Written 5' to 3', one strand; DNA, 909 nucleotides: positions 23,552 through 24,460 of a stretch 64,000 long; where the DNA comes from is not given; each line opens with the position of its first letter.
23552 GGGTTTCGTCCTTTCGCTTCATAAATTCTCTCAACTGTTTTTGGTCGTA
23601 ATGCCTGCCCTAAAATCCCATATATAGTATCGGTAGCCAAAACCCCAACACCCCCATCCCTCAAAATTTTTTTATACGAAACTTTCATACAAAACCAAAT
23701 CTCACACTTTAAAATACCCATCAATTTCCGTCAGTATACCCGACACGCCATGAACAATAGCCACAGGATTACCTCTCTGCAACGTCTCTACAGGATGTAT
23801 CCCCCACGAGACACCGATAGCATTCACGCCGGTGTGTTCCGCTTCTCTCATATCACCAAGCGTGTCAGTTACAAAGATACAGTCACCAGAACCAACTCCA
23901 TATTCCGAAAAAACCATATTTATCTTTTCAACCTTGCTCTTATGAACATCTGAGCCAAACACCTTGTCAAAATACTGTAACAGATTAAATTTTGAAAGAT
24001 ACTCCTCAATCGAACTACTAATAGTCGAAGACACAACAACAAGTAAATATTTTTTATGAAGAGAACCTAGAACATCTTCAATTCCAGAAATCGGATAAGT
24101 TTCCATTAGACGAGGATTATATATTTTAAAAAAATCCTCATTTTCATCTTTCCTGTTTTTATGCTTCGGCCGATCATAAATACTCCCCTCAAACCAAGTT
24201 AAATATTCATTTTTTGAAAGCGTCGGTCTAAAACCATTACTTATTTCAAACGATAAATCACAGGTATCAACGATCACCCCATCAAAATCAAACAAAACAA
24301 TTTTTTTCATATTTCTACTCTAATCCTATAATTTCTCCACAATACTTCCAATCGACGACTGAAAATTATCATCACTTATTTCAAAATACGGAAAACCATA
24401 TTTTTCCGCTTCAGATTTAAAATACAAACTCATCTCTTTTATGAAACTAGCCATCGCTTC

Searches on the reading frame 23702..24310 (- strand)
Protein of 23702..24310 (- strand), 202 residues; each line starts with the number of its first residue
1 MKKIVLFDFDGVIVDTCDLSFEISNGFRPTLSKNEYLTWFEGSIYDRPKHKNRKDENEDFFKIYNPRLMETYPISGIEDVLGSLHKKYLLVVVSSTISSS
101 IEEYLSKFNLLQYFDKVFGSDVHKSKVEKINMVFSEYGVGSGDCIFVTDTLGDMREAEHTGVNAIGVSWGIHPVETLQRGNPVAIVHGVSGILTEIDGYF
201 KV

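Call 39: search_protein_families(library=pfam, proteins=[window:23702-24310:-])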
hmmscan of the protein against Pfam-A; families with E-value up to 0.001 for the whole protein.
window:23702-24310:- (202 aa): 3 families
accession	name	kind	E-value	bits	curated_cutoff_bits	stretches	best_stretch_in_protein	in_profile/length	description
PF13419.12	HAD_2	-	2.8e-22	80.1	23.8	1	5-167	1-178/178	Haloacid dehalogenase-like hydrolase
PF00702.32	Hydrolase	-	2.9e-08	34.8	26.4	1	3-158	2-188/191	haloacid dehalogenase-like hydrolase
PF12710.13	HAD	-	0.00029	21.8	27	0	5-154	1-185/189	haloacid dehalogenase-like hydrolase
